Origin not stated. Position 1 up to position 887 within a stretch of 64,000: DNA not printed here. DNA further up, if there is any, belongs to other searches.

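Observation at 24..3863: Two-gene cassette: PD-(D/E)xK-like ORF plus a 1040-aa DExH helicase, a candidate Hachiman-like or novel helicase-nuclease defence module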

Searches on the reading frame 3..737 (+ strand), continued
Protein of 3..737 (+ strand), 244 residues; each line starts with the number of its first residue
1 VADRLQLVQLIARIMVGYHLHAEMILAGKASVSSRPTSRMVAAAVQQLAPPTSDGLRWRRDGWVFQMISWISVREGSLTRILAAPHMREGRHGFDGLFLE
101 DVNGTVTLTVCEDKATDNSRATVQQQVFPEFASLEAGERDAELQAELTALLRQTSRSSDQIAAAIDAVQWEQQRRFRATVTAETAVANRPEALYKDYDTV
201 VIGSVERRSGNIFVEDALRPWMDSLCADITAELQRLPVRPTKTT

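Call 45: search_protein_families(library=pfam, alignment_id=A1, max_evalue=1)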
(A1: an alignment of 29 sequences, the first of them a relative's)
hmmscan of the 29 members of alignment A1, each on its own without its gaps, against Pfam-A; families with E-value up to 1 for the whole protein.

A. member 1, P0001 (275 aa): 0 families

B. families by the number of members that match (of 29 scanned): 10 families
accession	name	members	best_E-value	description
PF23312.1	UBA_SIK3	2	0.042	Protein kinase SIK3 UBA domain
PF03759.18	PRONE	1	0.042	PRONE (Plant-specific Rop nucleotide exchanger)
PF20279.3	CTD12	1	0.051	C-terminal domain 12 of the ABC-three component (ABC-3C) systems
PF24905.1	TTC3_9th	1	0.082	TTC3, helical domain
PF11517.13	Nab2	1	0.1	Nuclear abundant poly(A) RNA-bind protein 2 (Nab2)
PF13393.11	tRNA-synt_His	1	0.11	Histidyl-tRNA synthetase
PF23186.1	DUF7059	1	0.17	Domain of unknown function (DUF7059)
PF22398.1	DUF6978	1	0.18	Family of unknown function (DUF6978)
PF24393.1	Pepco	1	0.22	Pepco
PF15054.11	DUF4535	1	0.28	Domain of unknown function (DUF4535)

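Call 61: search_protein_representatives(alignment_id=A1)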
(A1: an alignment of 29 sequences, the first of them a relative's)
Query: 29 sequences, 263 profile positions. Proteins with E-value up to 0.001 (for the whole library): 509; up to 1e-10: 377; up to 1e-30: 246. The best 150 are listed.
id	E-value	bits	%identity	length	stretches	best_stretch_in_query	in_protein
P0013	3.7e-101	354.1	-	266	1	1-262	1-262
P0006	4.5e-99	347.3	-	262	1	1-260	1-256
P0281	7.9e-95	333.3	-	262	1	1-261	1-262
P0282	1.1e-94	332.8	-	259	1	1-258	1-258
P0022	2.7e-94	331.6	-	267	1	1-262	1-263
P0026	8.4e-94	330.0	-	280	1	3-261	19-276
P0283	3.0e-93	328.2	-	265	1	1-261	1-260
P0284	9.8e-91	319.9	-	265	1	1-261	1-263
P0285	1.1e-90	319.8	-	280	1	2-261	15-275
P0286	1.9e-89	315.7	-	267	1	1-260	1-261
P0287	2.6e-89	315.3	-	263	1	1-261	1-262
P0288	3.1e-89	315.0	-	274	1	3-258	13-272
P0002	5.8e-89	314.1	-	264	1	1-262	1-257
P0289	4.0e-88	311.4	-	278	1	8-262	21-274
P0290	7.3e-88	310.5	-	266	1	2-261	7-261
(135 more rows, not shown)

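Call 87: search_protein_families(library=pfam, alignment_id=A4, max_evalue=0.00001)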
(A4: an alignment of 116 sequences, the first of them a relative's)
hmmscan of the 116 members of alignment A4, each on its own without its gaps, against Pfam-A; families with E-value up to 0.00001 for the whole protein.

A. member 1, L009:2311-3621:+ (437 aa): 1 family
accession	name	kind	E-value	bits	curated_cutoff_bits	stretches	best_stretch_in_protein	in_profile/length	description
PF01420.25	Methylase_S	-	2e-14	54.6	22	1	8-181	8-160/168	Type I restriction modification DNA specificity domain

B. families by the number of members that match (of 116 scanned): 121 families (the first 25 are shown)
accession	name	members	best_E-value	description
PF00589.27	Phage_integrase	5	3.3e-38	Phage integrase family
PF13304.12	AAA_21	3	6.3e-18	AAA domain, putative AbiEii toxin, Type IV TA system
PF01381.28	HTH_3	3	5.5e-12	Helix-turn-helix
PF13560.12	HTH_31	3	7.5e-10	Helix-turn-helix domain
PF02534.20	T4SS-DNA_transf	2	2.2e-101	Type IV secretory system Conjugative DNA transfer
PF12696.13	TraG-D_C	2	1.3e-28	TraM recognition site of TraD and TraG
PF18962.6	Por_Secre_tail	2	3.5e-10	Secretion system C-terminal sorting domain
PF02463.25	SMC_N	2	7.8e-09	RecF/RecN/SMC N terminal domain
PF14402.11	7TM_transglut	1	1.3e-109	7 transmembrane helices usually fused to an inactive transglutaminase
PF14397.11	ATPgrasp_ST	1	2.5e-94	Sugar-transfer associated ATP-grasp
PF07733.18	DNA_pol3_alpha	1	2.7e-86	Bacterial DNA polymerase III alpha NTPase domain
PF02618.21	YceG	1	1.3e-77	YceG-like family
PF00202.27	Aminotran_3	1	2.4e-75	Aminotransferase class-III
PF06048.17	DUF927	1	3.7e-75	Domain of unknown function (DUF927)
PF06267.17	DUF1028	1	3.5e-74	Family of unknown function (DUF1028)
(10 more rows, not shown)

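Call 88: search_protein_families(library=padloc, alignment_id=A4, max_evalue=1e-10)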
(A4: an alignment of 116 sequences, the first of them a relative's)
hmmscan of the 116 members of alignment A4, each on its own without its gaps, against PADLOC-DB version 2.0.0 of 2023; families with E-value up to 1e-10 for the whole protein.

A. member 1, L009:2311-3621:+ (437 aa): 65 families (the best 25 are shown)
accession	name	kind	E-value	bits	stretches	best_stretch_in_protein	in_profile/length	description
PDLC03091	Specificity_I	-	2.3e-77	258.7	1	112-437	101-433/442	Type I specificity subunit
PDLC03087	Specificity_I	-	1.5e-50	170.3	2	9-204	20-211/418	Type I specificity subunit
PDLC03192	Specificity_I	-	3.2e-47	159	1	3-186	4-187/418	Type I specificity subunit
PDLC03170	Specificity_I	-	3.5e-46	155.9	1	65-433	64-427/437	Type I specificity subunit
PDLC03100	Specificity_I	-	1.6e-41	141.1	2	5-199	197-388/392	Type I specificity subunit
PDLC03108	Specificity_I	-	2.3e-41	140.5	1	114-434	141-438/452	Type I specificity subunit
PDLC03105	Specificity_I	-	4.1e-40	136.6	2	68-407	86-407/448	Type I specificity subunit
PDLC03098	Specificity_I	-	4.1e-37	126.6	2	219-432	237-437/443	Type I specificity subunit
PDLC03072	Specificity_I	-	4.1e-37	126.3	1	36-433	49-439/448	Type I specificity subunit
PDLC03069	Specificity_I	-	6.5e-35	119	1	7-405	4-361/387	Type I specificity subunit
PDLC03089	Specificity_I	-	6.6e-35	119.1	2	2-192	3-187/446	Type I specificity subunit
PDLC03168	Specificity_I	-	6.8e-35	119.4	2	5-194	6-186/459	Type I specificity subunit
PDLC03107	Specificity_I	-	1.1e-34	118.2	2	111-411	101-372/392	Type I specificity subunit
PDLC03106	Specificity_I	-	1.2e-33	114.8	1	133-321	137-328/461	Type I specificity subunit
PDLC03169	Specificity_I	-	2.7e-33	114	1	138-399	138-383/461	Type I specificity subunit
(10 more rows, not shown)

B. families by the number of members that match (of 116 scanned): 183 families (the first 25 are shown)
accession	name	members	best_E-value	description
PDLC02420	Aga_SIR2-PNTD1-PNTD2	2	1.4e-91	Class I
PDLC02384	pAgo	2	1.5e-81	-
PDLC04135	mad3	2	6.1e-50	mads_3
PDLC02980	AriA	2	3.8e-15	-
PDLC03926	OloB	1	3.3e-206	-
PDLC02419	Aga_SIR2-PNTD1-PNTD2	1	1.5e-196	Class I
PDLC02377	pAgo_I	1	9.4e-192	Class I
PDLC02401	Aga_SIR2-PNTD1-PNTD2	1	4.4e-173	Class I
PDLC02436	pAgo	1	5e-120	-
PDLC04936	PDC-S15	1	2.2e-111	-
PDLC03040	REase_I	1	1.6e-108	Type I restriction enzyme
PDLC03041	REase_I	1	1.3e-87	Type I restriction enzyme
PDLC04933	PDC-S15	1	9.6e-85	-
PDLC03647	REase_III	1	1e-84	Type III restriction enzyme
PDLC03925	OloA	1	1.7e-84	-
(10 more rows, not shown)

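Call 99: search_dna_similar(query=P0001, collection=phages, mode=protein, max_evalue=0.001, max_rows=10)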
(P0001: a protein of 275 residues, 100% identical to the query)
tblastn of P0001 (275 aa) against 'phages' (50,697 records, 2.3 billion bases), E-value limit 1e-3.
No match.

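Call 100: search_dna_similar(query=P0001, collection=plasmids, mode=protein, max_evalue=0.001, max_rows=25)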
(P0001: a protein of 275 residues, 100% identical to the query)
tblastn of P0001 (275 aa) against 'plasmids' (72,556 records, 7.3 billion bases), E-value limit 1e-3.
Records with a match: 15; places in all: 16; records where one place covers at least 80% of the query: 14.
Best place of each record, by identity: <60% 15.
By first word of the organism name: Ralstonia 4; Sulfitobacter 3; Rhizobium 2; Beijerinckia 1; Pseudohalocynthiibacter 1; Skermanella 1; Sinorhizobium 1; Shewanella 1; Methylomonas 1.
By predicted mobility (MOB-suite, as given by PLSDB): mobilizable 6; conjugative 5; non-mobilizable 4.
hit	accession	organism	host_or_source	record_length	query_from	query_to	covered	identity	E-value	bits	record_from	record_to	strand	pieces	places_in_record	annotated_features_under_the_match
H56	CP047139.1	Ralstonia solanacearum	Potato,Single cell,tuber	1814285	10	257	90%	35.1%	4e-32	131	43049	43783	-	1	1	hypothetical protein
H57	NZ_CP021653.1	Ralstonia solanacearum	Solanum lycopersicum,Tomato with ...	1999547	10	257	90%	35.1%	4e-32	131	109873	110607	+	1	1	none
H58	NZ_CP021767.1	Ralstonia solanacearum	Solanum lycopersicum,Tomato with ...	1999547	10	257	90%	35.1%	4e-32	131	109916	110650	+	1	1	none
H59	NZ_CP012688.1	Ralstonia solanacearum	Solanum commersonii,whole organism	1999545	10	257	90%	35.1%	4e-32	131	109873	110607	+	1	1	none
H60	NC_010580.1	Beijerinckia indica subsp. indica ATCC 9039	-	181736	8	267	95%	31.4%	6e-30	125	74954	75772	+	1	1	hypothetical protein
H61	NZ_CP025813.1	Sulfitobacter sp. SK025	Marine surface water,North Sea (surface ...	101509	25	257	85%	34.3%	5e-33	134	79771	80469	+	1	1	hypothetical protein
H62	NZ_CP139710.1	Sulfitobacter sp. OXR-159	Bacterial Culture,hydrothermal vent ...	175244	25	257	85%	34.3%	5e-33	134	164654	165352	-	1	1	hypothetical protein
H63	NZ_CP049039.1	Pseudohalocynthiibacter aestuariivivens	pure culutre,Seawater recirculating ...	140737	25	262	87%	33.5%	3e-30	126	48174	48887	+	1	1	hypothetical protein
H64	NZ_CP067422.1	Skermanella sp. TT6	Homo sapiens,single cell,skin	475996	32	264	85%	30.9%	4e-25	111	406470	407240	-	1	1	hypothetical protein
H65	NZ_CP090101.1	Rhizobium leguminosarum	Trifolium pratense,Cell culture,Plant ...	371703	26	267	88%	28.9%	2e-16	86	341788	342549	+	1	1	hypothetical protein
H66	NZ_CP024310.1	Sinorhizobium fredii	Phaseolus vulgaris,cell culture,plant ...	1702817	27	269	88%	28.4%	7e-17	87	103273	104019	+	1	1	record has no annotation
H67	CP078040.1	Shewanella putrefaciens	Whole Organism,sink handle in ICU Room ...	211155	27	267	88%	28.6%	7e-18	91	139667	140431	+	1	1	hypothetical protein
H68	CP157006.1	Methylomonas sp. AM2-LC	-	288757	27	265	87%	28.6%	9e-21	99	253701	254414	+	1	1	record has no annotation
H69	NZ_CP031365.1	Rhizobium sp. ZX09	cell culture,soil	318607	38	267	84%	26.2%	9e-17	87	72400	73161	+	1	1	hypothetical protein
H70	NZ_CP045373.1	Sulfitobacter sp. THAF37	pure culture,Surface of a polyethylene ...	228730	27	125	36%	34.3%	1e-4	51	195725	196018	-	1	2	hypothetical protein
